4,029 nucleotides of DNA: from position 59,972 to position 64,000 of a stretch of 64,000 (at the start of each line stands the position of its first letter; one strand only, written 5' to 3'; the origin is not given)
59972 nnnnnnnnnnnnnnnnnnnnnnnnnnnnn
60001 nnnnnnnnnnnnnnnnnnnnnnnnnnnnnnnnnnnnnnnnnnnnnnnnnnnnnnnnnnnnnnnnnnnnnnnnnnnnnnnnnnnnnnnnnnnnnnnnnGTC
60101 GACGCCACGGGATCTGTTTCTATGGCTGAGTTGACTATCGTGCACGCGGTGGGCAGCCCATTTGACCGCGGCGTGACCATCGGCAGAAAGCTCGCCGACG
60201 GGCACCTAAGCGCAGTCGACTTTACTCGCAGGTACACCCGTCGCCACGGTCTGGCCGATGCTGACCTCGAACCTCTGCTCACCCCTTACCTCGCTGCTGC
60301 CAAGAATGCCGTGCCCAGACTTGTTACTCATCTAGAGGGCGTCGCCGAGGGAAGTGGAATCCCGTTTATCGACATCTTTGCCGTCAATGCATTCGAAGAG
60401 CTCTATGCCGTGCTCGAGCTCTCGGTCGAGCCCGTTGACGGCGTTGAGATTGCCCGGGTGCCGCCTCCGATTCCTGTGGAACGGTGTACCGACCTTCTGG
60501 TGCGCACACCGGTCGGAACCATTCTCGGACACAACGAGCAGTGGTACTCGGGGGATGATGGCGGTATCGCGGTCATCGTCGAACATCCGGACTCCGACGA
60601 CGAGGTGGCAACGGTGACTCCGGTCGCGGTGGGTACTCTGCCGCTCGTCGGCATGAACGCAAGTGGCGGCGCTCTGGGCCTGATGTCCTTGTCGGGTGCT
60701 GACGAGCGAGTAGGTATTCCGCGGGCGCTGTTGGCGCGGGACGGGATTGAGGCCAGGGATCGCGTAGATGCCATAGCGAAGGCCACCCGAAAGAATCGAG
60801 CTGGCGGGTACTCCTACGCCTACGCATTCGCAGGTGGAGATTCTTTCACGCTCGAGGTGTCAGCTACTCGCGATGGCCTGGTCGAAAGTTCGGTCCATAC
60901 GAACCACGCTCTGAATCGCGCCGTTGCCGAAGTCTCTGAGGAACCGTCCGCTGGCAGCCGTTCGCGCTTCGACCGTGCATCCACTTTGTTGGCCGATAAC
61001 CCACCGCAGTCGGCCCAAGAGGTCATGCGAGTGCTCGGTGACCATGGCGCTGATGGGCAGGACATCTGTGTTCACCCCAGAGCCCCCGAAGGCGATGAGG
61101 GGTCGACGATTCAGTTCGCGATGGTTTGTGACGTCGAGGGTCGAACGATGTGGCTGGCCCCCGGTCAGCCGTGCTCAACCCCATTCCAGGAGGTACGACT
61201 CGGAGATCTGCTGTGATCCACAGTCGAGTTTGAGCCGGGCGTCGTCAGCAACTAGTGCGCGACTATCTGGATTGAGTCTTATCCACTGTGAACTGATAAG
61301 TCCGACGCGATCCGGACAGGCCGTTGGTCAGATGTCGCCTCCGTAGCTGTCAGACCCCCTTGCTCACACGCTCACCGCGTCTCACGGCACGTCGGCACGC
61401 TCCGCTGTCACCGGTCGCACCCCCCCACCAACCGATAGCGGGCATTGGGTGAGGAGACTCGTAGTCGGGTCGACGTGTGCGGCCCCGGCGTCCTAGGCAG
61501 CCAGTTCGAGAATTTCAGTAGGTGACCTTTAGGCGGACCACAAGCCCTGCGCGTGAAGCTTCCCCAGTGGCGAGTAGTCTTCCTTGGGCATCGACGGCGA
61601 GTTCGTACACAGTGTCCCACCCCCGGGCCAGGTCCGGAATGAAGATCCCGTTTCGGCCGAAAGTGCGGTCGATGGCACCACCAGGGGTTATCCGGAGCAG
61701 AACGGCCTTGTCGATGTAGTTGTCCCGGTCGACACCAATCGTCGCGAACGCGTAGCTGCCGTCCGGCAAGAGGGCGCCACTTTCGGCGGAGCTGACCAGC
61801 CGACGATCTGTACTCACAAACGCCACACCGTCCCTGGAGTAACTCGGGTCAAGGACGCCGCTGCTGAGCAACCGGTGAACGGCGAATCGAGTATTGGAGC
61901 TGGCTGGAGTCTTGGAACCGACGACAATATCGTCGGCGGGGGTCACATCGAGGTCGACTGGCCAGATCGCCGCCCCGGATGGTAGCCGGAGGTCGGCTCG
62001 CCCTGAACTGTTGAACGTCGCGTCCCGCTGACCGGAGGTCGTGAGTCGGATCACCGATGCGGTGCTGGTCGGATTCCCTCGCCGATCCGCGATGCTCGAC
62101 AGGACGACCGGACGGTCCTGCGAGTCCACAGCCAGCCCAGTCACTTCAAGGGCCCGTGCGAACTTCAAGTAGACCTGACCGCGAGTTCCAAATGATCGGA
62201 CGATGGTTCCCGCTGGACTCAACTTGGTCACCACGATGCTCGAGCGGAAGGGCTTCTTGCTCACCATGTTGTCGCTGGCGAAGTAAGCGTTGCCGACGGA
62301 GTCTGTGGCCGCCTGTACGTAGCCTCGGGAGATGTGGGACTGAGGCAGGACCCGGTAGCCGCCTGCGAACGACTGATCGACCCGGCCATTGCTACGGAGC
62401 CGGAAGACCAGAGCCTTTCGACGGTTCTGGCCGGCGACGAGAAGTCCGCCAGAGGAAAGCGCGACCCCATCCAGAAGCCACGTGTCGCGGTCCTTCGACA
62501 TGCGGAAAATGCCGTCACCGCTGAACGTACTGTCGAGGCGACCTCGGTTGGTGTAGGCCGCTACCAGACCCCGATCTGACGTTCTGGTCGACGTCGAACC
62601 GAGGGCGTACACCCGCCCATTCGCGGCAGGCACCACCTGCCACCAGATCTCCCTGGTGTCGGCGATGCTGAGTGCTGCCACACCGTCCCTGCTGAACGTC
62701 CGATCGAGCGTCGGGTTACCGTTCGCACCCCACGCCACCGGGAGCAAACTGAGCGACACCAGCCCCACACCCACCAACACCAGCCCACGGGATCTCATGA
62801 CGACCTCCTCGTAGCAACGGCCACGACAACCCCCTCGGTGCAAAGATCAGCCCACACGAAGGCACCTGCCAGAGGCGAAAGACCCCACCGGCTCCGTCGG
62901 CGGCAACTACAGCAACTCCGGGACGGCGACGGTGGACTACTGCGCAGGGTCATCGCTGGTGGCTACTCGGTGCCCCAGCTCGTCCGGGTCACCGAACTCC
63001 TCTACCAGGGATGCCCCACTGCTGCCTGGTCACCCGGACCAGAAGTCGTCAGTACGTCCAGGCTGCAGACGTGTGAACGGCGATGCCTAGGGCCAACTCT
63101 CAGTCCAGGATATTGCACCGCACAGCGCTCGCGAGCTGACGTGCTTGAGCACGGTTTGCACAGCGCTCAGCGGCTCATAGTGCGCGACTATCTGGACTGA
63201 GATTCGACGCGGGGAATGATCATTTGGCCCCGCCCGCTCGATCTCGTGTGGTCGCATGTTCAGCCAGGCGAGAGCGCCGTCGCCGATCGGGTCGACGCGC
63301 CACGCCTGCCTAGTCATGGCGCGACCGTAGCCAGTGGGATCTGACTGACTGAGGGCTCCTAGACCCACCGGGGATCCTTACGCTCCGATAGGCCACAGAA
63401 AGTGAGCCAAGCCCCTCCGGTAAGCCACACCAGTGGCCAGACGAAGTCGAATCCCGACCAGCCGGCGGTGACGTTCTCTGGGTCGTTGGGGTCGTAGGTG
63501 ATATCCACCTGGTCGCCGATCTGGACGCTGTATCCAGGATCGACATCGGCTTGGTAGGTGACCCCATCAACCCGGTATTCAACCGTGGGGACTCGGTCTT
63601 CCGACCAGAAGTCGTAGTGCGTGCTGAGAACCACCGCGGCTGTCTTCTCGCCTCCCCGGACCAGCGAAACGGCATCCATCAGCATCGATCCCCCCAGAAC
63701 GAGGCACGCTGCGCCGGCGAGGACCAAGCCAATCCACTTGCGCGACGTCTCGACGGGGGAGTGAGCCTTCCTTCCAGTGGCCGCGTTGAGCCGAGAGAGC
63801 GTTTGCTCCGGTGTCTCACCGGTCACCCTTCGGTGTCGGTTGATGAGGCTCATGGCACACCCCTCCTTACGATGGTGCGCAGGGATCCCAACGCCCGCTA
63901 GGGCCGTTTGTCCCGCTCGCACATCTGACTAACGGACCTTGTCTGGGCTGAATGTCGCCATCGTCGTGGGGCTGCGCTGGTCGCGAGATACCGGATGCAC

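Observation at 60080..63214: Three diverged copies of the rpoD 3' terminus bracket two single-gene cassettes: possible serial site-specific insertion into the principal sigma factor gene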

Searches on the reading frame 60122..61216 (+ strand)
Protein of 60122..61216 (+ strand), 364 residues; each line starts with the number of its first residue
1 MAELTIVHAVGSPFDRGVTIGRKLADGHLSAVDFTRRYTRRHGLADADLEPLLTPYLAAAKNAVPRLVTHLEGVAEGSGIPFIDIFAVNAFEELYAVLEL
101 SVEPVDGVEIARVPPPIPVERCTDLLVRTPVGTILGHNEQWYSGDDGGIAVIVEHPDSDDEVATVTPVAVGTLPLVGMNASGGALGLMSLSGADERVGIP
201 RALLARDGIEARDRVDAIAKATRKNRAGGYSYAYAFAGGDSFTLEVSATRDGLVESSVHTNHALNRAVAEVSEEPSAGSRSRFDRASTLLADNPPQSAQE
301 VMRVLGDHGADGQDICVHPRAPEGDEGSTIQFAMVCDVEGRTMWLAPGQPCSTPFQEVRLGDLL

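Call 5: search_protein_families(library=pfam, proteins=[window:60122-61216:+], max_evalue=0.01)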
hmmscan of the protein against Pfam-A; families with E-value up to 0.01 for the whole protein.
window:60122-61216:+ (364 aa): 1 family
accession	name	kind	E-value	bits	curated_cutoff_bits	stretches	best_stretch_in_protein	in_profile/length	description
PF03417.21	AAT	-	1e-12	48.7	23.2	1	128-350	2-223/225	Acyl-coenzyme A:6-aminopenicillanic acid acyl-transferase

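Call 7: find_encoding_contigs(protein=window:60122-61216:+, flank=10000, max_places=10)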
Protein window:60122-61216:+ (364 aa): no gene with exactly this product is on record in the collection.

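Call 23: search_protein_families(library=phrogs, proteins=[window:60122-61216:+], max_evalue=0.001)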
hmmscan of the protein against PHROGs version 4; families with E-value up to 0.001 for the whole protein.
window:60122-61216:+ (364 aa): 0 families

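Call 25: find_homologous_proteins(query=window:60122-61216:+, max_evalue=1e-10)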
Query window:60122-61216:+ (364 aa): 466 proteins with E <= 1e-10 among 8000 candidates; the best 120 are listed.
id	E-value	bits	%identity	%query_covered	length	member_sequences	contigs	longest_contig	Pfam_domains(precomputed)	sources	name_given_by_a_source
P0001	2.1e-238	809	100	100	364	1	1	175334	PF03417.22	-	-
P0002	5.5e-204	695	86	100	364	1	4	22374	PF03417.22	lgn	-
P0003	4.8e-191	653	84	95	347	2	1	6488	PF03417.22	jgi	jgi:isopenicillin-N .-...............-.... protein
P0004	2.1e-175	601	74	100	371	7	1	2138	PF03417.22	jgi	jgi:hypothetical protein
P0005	3.3e-175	601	74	100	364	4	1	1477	PF03417.22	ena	-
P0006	1.7e-174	598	74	100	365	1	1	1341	PF03417.22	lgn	-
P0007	7.0e-172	590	74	100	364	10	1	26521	PF03417.22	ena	-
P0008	2.3e-171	588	74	100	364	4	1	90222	PF03417.22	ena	-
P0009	4.2e-170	584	72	100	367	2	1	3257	PF03417.22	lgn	-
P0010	1.9e-169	582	72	100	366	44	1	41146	PF03417.22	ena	-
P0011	1.3e-168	579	72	100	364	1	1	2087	PF03417.22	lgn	-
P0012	9.4e-167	573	70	100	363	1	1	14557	PF03417.22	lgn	-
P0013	3.4e-166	571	72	100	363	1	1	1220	PF03417.22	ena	-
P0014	7.6e-166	570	71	100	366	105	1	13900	PF03417.22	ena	-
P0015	1.3e-165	569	71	100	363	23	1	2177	PF03417.22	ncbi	-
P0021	4.0e-164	564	70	100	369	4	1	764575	PF03417.22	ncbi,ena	-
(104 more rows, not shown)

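Call 27: find_encoding_contigs(protein=P0002, flank=8000, max_places=3)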
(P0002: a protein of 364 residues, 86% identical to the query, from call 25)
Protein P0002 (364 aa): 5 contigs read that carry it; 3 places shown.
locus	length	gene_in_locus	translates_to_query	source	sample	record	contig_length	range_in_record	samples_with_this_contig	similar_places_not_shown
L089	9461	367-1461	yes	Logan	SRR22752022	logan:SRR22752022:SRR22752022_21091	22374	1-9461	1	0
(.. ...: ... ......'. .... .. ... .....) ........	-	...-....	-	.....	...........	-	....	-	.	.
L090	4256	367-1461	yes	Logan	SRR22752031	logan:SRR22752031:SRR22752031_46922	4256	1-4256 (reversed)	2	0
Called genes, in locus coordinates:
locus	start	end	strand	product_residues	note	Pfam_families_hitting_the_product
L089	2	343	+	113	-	?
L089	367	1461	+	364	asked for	PF03417:AAT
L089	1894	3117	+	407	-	PF07992:Pyr_redox_2, PF21706:FCSD_central (faint)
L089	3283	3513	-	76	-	-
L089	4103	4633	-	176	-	PF06897:DUF1269, PF13488:Gly-zipper_Omp (weak)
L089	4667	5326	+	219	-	-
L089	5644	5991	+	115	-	-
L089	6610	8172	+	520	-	-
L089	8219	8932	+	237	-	PF13302:Acetyltransf_3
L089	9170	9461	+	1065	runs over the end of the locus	PF00873:ACR_tran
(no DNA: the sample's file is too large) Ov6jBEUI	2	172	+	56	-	?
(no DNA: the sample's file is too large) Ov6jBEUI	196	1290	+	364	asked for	PF03417:AAT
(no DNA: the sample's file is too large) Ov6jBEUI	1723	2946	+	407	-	PF07992:Pyr_redox_2, PF21706:FCSD_central (faint)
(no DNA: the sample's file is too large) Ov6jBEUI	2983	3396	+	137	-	-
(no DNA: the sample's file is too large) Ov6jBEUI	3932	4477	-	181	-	?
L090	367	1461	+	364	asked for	PF03417:AAT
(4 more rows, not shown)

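Call 28: find_encoding_contigs(protein=P0008, flank=8000, max_places=2)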
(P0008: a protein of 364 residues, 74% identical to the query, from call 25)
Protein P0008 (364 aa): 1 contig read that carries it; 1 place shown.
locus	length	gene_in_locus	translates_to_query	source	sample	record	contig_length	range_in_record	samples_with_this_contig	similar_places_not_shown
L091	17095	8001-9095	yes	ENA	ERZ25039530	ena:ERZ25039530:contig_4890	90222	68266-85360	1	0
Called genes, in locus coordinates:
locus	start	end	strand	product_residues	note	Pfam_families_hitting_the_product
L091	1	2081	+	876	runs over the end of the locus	PF13191:AAA_16, PF00196:GerE, PF08281:Sigma70_r4_2 (weak)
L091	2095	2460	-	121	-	PF07731:Cu-oxidase_2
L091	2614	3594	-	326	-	PF07732:Cu-oxidase_3, PF00394:Cu-oxidase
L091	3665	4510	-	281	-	PF00296:Bac_luciferase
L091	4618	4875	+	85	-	PF13188:PAS_8 (weak)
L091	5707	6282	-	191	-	PF01872:RibD_C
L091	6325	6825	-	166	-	PF08327:AHSA1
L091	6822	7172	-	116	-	PF25213:HVO_A0261_N (faint), PF12840:HTH_20, PF25212:HVO_A0114 (weak), PF01022:HTH_5 (weak), PF12802:MarR_2 (weak), PF13412:HTH_24 (weak)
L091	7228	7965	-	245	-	PF00903:Glyoxalase (weak), PF18029:Glyoxalase_6 (faint), PF22677:Ble-like_N (faint), PF00903:Glyoxalase (weak)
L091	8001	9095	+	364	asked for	PF03417:AAT (weak)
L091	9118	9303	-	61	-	-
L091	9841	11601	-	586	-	PF01590:GAF, PF13185:GAF_2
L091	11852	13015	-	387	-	PF01590:GAF, PF07730:HisKA_3, PF13581:HATPase_c_2 (weak), PF02518:HATPase_c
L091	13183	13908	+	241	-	-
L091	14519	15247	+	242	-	PF07690:MFS_1 (weak)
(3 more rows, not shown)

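Call 29: find_encoding_contigs(protein=P0021, flank=8000, max_places=2)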
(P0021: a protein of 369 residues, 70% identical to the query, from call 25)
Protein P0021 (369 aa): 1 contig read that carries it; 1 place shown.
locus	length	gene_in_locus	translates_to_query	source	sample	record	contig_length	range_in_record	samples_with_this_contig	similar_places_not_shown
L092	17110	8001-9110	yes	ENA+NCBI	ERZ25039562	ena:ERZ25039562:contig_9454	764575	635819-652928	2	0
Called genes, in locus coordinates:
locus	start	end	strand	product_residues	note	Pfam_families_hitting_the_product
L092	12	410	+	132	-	PF13581:HATPase_c_2, PF02518:HATPase_c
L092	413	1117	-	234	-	PF07638:Sigma70_ECF (faint), PF04542:Sigma70_r2, PF04539:Sigma70_r3 (faint), PF13384:HTH_23 (faint), PF08281:Sigma70_r4_2, PF04545:Sigma70_r4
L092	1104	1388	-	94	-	-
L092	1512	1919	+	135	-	PF13581:HATPase_c_2, PF02518:HATPase_c (weak)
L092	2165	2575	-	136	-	PF13581:HATPase_c_2, PF02518:HATPase_c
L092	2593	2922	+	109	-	-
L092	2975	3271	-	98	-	PF01740:STAS, PF13466:STAS_2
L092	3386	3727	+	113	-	PF01740:STAS, PF13466:STAS_2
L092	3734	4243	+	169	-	PF19853:DUF6328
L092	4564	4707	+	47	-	-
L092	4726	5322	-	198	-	-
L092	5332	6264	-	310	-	PF24827:AstE_AspA_cat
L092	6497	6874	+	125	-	PF07366:SnoaL, PF13474:SnoaL_3, PF12680:SnoaL_2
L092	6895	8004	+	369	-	PF01571:GCV_T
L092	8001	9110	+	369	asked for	PF03417:AAT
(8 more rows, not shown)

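Call 69: find_encoding_contigs(protein=P0003, flank=8000, max_places=3)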
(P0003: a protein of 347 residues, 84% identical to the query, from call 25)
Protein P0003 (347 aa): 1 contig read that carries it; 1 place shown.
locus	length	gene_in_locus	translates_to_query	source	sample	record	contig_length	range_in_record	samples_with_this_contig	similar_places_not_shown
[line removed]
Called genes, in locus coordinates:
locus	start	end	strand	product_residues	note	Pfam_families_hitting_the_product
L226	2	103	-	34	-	?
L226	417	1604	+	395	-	PF12006:DUF3500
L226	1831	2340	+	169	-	PF00583:Acetyltransf_1, PF13673:Acetyltransf_10 (weak), PF13508:Acetyltransf_7, PF14542:Acetyltransf_CG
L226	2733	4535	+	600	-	PF00561:Abhydrolase_1 (weak), PF02129:Peptidase_S15, PF20434:BD-FAE, PF00326:Peptidase_S9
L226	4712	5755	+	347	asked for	PF03417:AAT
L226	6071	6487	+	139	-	?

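Call 70: find_encoding_contigs(protein=P0007, flank=8000, max_places=2)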
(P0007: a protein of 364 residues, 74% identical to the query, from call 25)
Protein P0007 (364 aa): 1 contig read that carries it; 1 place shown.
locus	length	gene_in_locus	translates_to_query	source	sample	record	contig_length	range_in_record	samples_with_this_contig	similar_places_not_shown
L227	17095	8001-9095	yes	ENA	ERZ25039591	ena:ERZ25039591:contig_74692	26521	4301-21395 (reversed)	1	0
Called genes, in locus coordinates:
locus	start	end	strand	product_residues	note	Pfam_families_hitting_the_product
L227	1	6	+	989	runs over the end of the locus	PF13191:AAA_16, PF13401:AAA_22 (weak), PF00196:GerE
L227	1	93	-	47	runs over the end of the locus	-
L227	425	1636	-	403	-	PF06441:EHN, PF00561:Abhydrolase_1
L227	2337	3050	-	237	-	PF00561:Abhydrolase_1 (faint), PF12695:Abhydrolase_5 (faint), PF12697:Abhydrolase_6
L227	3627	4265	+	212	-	-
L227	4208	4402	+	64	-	-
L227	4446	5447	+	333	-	PF00296:Bac_luciferase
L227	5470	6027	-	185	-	PF01872:RibD_C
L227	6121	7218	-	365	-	PF00144:Beta-lactamase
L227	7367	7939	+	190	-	-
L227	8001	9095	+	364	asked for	PF03417:AAT (weak)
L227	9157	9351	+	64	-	-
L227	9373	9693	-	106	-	PF01872:RibD_C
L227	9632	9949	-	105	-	-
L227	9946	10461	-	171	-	PF08327:AHSA1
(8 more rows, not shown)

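Call 94: search_protein_families(library=padloc, proteins=[window:60122-61216:+], max_evalue=0.001)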
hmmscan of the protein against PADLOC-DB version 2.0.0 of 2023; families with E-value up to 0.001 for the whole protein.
window:60122-61216:+ (364 aa): 0 families

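Call 95: search_protein_families(library=ncbifam, proteins=[window:60122-61216:+], max_evalue=0.001)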
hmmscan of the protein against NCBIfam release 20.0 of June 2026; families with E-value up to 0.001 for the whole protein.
window:60122-61216:+ (364 aa): 1 family
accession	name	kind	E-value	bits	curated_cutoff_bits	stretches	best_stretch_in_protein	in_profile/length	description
NF040521.1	C45_proenzyme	subfamily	3.6e-42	144.8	85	1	11-343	2-313/313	C45 family autoproteolytic acyltransferase/hydrolase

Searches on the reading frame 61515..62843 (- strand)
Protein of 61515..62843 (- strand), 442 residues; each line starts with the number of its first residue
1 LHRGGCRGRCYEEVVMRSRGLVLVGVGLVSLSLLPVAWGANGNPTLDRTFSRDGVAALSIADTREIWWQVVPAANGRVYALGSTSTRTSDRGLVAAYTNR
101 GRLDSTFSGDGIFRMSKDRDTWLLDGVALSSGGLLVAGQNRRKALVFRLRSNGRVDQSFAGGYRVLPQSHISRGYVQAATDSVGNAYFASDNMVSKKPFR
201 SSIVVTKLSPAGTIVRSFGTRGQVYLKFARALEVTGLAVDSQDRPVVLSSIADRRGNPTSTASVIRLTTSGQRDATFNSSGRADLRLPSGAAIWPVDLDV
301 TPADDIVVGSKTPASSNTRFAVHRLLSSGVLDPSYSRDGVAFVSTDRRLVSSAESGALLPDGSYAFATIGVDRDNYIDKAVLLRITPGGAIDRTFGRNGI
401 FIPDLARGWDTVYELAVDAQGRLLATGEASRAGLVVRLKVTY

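Call 5: search_protein_families(library=pfam, proteins=[window:61515-62843:-], max_evalue=0.01)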
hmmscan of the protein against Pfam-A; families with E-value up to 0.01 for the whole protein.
window:61515-62843:- (442 aa): 1 family
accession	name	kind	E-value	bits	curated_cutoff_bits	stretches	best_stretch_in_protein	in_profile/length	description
PF17164.10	DUF5122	-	3.6e-09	37.2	27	0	306-334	7-35/36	Domain of unknown function (DUF5122) beta-propeller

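Call 23: search_protein_families(library=phrogs, proteins=[window:61515-62843:-], max_evalue=0.001)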
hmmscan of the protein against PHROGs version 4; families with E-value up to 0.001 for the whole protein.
window:61515-62843:- (442 aa): 0 families

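Call 78: find_homologous_proteins(query=window:61515-62801:-, max_evalue=1e-20)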
Query window:61515-62801:- (428 aa): 3 proteins with E <= 1e-20 among 8000 candidates.
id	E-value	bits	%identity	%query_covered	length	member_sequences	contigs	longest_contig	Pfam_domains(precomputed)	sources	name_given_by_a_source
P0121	4.2e-271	917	100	100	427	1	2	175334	PF17164.11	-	-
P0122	2.0e-233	793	86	100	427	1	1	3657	PF17164.11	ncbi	-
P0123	1.3e-143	497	60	95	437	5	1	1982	PF17164.11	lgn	-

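Call 79: find_encoding_contigs(protein=P0122, flank=5000, max_places=3)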
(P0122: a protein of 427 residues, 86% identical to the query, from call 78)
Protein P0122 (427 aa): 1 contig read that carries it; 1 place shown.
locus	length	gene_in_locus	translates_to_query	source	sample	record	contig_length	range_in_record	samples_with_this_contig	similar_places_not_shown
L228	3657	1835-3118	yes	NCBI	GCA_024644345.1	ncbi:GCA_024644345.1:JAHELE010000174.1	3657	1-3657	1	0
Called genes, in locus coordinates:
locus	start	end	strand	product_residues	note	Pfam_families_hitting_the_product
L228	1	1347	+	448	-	?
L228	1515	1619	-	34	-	-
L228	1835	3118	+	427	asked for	PF17164:DUF5122 (faint)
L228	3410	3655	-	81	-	?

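Call 80: find_encoding_contigs(protein=P0123, flank=5000, max_places=3)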
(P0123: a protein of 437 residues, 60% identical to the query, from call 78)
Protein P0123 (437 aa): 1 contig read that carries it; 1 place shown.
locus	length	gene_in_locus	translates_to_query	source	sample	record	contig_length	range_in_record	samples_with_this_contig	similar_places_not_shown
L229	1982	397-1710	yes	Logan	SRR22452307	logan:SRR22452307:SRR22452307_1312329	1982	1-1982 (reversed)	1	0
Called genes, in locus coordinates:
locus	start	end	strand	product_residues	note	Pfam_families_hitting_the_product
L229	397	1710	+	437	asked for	PF17164:DUF5122 (faint)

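Call 94: search_protein_families(library=padloc, proteins=[window:61515-62798:-], max_evalue=0.001)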
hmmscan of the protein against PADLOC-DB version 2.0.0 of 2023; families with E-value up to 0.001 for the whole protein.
window:61515-62798:- (427 aa): 0 families

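Call 95: search_protein_families(library=ncbifam, proteins=[window:61515-62798:-], max_evalue=0.001)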
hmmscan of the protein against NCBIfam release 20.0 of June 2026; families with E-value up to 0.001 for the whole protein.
window:61515-62798:- (427 aa): 1 family
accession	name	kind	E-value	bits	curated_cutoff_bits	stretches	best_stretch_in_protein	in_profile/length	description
TIGR02608.1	delta_60_rpt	domain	4.1e-33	113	76.5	4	53-97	4-49/55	delta-60 repeat domain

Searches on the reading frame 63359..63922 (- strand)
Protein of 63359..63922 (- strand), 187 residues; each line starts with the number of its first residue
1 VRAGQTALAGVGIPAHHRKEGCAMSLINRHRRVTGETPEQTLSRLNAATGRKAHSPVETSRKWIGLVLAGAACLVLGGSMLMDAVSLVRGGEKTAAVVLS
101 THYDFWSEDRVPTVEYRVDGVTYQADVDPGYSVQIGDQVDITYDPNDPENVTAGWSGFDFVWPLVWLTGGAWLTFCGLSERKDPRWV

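Call 5: search_protein_families(library=pfam, proteins=[window:63359-63922:-], max_evalue=0.01)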
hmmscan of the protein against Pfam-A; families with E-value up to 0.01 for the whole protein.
window:63359-63922:- (187 aa): 2 families
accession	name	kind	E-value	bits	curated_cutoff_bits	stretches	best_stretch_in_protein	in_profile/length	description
PF12158.14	DUF3592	-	1.4e-05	26.1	25.3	1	109-151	21-77/84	Domain of unknown function (DUF3592)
PF09534.15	Trp_oprn_chp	-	0.0085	16.4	29.6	0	42-82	97-137/180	Tryptophan-associated transmembrane protein (Trp_oprn_chp)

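Call 94: search_protein_families(library=padloc, proteins=[window:63359-63922:-], max_evalue=0.001)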
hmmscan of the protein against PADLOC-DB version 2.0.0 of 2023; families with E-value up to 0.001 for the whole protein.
window:63359-63922:- (187 aa): 0 families

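Call 95: search_protein_families(library=ncbifam, proteins=[window:63359-63922:-], max_evalue=0.001)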
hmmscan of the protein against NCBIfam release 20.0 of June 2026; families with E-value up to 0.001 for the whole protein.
window:63359-63922:- (187 aa): 0 families
